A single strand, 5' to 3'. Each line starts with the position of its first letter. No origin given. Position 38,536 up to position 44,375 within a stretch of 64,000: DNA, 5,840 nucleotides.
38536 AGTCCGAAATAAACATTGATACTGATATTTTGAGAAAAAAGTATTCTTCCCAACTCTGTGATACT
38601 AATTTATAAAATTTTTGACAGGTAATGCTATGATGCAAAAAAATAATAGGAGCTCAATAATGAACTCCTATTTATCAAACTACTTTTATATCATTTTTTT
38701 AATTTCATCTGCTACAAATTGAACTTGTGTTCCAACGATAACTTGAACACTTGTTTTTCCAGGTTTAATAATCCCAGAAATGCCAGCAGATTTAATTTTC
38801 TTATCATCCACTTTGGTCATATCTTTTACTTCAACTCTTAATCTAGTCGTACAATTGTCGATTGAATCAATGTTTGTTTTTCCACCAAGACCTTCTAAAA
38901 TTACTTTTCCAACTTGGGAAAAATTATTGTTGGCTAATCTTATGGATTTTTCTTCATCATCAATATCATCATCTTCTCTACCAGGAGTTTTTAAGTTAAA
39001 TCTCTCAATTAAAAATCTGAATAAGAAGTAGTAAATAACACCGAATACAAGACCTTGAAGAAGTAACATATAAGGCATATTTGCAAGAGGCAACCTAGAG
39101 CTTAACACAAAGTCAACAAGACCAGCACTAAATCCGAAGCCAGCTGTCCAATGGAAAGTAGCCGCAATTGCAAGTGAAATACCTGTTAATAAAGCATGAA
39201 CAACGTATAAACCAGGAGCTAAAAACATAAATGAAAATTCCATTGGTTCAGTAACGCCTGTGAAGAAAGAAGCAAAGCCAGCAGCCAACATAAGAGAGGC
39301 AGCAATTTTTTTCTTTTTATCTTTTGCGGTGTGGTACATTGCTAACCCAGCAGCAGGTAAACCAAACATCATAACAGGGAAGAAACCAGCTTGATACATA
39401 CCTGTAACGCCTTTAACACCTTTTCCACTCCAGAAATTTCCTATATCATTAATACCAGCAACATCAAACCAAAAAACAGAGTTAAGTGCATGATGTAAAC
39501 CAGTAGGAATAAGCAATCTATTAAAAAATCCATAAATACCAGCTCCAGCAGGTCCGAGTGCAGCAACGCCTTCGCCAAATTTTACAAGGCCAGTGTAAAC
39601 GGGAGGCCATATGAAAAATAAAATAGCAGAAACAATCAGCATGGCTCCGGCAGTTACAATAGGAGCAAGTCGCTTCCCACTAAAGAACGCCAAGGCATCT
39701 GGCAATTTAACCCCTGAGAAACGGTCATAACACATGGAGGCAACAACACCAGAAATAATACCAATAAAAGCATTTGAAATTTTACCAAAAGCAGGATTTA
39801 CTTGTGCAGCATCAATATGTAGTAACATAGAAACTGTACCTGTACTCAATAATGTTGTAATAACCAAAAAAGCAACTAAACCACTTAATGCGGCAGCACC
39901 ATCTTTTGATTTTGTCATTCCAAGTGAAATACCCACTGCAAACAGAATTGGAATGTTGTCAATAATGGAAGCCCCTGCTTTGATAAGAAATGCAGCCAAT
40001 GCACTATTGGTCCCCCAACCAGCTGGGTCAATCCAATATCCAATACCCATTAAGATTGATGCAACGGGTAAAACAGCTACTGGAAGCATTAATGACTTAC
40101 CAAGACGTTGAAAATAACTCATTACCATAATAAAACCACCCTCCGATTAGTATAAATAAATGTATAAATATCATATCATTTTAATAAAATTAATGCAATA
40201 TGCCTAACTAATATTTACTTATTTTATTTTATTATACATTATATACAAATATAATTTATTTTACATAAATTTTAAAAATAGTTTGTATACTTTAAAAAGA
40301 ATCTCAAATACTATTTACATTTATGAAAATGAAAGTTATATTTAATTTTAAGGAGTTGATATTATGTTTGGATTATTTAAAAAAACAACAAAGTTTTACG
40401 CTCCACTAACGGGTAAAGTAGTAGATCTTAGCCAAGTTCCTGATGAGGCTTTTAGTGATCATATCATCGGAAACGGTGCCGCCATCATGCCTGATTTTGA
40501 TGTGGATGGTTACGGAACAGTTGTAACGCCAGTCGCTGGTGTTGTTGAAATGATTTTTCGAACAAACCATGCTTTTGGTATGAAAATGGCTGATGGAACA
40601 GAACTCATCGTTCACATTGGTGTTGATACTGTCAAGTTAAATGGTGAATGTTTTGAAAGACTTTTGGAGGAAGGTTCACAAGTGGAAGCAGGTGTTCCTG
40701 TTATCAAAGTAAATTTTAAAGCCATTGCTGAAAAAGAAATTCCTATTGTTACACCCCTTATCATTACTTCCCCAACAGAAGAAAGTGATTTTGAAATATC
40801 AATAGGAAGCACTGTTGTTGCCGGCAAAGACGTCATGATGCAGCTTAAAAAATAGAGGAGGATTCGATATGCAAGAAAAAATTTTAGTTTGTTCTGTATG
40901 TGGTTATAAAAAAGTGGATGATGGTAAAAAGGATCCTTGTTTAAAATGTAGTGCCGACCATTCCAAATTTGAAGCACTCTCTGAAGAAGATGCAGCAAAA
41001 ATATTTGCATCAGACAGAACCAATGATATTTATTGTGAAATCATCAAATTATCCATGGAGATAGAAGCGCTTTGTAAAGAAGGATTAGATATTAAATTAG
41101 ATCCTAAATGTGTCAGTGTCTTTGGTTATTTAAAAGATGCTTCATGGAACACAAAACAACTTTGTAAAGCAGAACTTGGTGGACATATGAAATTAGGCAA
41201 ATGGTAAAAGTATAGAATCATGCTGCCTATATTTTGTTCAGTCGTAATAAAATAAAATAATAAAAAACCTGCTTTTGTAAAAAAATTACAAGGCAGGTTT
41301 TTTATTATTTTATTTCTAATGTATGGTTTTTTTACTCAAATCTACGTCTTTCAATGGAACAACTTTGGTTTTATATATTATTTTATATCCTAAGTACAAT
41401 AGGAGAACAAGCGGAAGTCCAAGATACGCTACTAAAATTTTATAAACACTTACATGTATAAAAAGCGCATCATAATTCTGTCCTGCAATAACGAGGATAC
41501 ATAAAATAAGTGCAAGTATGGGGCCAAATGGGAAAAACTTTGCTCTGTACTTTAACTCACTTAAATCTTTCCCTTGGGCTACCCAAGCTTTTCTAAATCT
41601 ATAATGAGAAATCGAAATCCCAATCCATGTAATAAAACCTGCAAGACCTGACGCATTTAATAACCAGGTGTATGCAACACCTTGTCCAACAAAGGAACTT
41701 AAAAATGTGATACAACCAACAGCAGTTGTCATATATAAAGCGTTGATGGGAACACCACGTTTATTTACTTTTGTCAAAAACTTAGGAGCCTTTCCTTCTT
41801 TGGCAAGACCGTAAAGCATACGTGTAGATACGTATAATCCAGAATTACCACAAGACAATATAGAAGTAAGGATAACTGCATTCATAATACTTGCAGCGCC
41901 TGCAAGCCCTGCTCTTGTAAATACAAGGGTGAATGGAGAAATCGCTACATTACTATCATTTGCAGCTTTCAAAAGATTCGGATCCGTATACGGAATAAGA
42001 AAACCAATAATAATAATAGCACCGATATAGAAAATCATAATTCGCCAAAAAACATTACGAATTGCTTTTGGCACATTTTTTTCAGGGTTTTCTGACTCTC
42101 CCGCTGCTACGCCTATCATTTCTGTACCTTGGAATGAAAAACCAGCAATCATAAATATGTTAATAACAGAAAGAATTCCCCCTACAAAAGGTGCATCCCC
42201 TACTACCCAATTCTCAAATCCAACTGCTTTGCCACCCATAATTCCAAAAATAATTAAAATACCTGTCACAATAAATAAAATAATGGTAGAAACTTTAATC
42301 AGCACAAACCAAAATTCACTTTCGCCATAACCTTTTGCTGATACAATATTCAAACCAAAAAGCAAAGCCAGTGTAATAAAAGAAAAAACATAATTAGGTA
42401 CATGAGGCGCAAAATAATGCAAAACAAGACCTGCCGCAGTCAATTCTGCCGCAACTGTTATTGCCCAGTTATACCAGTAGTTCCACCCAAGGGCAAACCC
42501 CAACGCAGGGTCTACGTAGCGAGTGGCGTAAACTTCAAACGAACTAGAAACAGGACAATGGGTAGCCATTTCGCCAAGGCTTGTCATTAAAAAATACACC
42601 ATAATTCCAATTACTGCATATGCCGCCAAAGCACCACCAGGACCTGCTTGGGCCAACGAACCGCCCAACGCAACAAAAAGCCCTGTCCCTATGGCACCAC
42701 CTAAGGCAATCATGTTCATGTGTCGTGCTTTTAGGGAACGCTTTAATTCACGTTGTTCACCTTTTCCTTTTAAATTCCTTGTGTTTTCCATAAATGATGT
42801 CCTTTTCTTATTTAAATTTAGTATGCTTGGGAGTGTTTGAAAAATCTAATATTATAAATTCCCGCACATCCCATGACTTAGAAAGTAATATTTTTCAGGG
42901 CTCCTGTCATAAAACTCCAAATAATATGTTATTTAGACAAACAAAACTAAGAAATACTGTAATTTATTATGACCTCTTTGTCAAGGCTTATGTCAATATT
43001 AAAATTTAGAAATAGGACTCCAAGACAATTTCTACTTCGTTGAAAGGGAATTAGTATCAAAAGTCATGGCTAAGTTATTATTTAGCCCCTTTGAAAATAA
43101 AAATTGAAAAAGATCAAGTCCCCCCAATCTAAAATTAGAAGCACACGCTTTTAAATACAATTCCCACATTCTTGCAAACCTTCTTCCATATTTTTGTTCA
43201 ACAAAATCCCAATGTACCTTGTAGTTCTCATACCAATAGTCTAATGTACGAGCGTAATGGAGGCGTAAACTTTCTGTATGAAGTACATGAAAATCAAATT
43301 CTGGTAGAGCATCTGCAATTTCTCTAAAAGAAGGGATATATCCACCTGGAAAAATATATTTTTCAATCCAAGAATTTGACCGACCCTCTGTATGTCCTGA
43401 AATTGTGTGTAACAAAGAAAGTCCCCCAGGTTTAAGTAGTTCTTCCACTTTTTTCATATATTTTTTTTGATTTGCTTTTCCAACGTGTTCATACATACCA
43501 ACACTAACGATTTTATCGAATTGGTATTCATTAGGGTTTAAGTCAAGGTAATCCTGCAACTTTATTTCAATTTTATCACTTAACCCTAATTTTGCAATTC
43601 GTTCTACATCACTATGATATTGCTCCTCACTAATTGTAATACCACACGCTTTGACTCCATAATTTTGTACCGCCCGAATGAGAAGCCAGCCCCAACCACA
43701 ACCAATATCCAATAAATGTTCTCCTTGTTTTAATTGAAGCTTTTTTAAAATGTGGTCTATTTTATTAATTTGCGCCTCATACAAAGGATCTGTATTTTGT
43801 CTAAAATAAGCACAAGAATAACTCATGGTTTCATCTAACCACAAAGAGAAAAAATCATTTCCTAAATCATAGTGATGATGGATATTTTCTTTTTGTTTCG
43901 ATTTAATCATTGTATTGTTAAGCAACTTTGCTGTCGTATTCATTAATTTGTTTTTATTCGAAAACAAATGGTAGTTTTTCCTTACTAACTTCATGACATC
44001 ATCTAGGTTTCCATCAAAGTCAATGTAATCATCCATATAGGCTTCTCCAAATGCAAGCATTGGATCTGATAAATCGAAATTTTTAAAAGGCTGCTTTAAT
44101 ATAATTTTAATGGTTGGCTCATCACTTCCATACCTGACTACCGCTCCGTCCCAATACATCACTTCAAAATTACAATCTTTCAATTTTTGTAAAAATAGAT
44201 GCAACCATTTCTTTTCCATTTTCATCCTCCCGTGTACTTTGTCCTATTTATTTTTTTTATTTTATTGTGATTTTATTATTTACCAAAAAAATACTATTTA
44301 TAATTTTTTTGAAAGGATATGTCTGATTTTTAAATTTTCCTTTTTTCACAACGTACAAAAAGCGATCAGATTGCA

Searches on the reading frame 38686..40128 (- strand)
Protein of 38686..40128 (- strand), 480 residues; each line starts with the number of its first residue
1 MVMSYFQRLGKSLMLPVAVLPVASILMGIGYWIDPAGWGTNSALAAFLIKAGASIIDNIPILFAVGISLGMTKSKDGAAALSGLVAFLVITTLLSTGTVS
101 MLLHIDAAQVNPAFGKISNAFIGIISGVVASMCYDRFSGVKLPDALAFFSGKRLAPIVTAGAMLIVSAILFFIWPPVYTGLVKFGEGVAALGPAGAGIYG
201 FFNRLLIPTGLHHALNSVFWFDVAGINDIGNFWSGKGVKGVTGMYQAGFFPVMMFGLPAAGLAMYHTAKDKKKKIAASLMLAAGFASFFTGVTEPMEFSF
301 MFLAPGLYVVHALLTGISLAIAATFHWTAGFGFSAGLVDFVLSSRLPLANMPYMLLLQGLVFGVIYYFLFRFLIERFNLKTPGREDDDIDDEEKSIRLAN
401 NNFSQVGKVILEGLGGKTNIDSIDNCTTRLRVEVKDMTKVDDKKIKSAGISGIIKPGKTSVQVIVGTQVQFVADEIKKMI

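Call 55: search_protein_families(library=pfam, proteins=[window:38686-40128:-], max_evalue=0.001)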
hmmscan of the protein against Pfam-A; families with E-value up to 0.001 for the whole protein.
window:38686-40128:- (480 aa): 2 families
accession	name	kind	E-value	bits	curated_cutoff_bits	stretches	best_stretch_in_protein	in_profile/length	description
PF02378.23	PTS_EIIC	-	2e-64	218.2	30.7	1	10-316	1-319/319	Phosphotransferase system, EIIC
PF00367.25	PTS_EIIB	-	2.2e-15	56.2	27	1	410-441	3-34/34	phosphotransferase system, EIIB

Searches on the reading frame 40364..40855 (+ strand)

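Call 56: search_protein_families(library=pfam, proteins=[window:40364-40855:+], max_evalue=0.001)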
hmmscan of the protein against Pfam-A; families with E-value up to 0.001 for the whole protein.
window:40364-40855:+ (163 aa): 1 family
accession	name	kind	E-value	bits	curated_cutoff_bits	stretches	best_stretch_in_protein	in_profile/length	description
PF00358.26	PTS_EIIA_1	-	1e-41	142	27.2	1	10-137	2-124/127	phosphoenolpyruvate-dependent sugar phosphotransferase system, EIIA 1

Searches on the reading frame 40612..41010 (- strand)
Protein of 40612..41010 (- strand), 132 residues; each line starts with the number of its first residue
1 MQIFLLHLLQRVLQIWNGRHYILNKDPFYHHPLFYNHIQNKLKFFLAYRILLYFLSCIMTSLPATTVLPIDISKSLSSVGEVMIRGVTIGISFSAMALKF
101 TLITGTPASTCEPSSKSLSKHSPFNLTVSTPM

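Call 86: search_protein_families(library=pfam, proteins=[window:40612-41010:-], max_evalue=1)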
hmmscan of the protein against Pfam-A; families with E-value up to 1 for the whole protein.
window:40612-41010:- (132 aa): 1 family
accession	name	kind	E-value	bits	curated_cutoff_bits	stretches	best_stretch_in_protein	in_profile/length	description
PF14093.11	DUF4271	-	0.023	15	29.7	1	25-104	28-106/206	Domain of unknown function (DUF4271)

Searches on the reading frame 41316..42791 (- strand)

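Call 56: search_protein_families(library=pfam, proteins=[window:41316-42791:-], max_evalue=0.001)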
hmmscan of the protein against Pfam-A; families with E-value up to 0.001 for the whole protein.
window:41316-42791:- (491 aa): 2 families
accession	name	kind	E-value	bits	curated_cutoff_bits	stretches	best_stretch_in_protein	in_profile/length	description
PF00324.27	AA_permease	-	3.7e-149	497.8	24.6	1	24-477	1-465/470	Amino acid permease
PF13520.12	AA_permease_2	-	6.2e-40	137.9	27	1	27-437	8-404/427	Amino acid permease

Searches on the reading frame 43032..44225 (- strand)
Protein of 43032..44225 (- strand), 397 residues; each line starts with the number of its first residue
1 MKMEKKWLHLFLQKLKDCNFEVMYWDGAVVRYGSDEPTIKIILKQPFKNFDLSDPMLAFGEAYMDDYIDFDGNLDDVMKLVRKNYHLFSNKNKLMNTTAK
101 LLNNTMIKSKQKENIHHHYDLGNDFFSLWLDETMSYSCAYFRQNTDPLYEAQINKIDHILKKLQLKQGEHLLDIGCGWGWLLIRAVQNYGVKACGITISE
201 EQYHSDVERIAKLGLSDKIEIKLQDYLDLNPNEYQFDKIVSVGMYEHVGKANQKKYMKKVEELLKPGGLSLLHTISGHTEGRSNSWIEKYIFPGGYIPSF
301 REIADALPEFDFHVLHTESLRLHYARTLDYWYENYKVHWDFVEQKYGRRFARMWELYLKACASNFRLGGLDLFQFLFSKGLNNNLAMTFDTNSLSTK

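Call 56: search_protein_families(library=pfam, proteins=[window:43032-44225:-], max_evalue=0.001)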
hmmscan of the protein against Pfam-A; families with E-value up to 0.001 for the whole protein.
window:43032-44225:- (397 aa): 10 families
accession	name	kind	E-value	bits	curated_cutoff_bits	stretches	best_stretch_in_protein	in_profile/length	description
PF02353.26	CMAS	-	3.3e-101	338.6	27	1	109-375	4-273/273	Mycolic acid cyclopropane synthetase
PF25371.1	DUF7884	-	5.1e-19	68.7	27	1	10-92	4-89/90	Domain of unknown function (DUF7884)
PF13649.12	Methyltransf_25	-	3.5e-15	56.9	27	1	172-268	2-97/97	Methyltransferase domain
PF13489.12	Methyltransf_23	-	3.5e-12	46.8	27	1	155-316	8-163/164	Methyltransferase domain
PF13847.12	Methyltransf_31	-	1.1e-11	45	27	1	166-278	2-115/145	Methyltransferase domain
PF08242.18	Methyltransf_12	-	1.5e-11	45.4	30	1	172-269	1-97/98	Methyltransferase domain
PF08241.18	Methyltransf_11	-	8.2e-11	42.8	21.2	1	172-270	1-93/95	Methyltransferase domain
PF08003.17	Methyltransf_9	-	5.8e-06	25.9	23.8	1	155-275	103-220/315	Protein of unknown function (DUF1698)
PF12847.13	Methyltransf_18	-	1.4e-05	25.6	27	1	165-244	12-91/151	Methyltransferase domain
PF04816.18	TrmK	-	7e-05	22.9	27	1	172-244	2-75/205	tRNA (adenine(22)-N(1))-methyltransferase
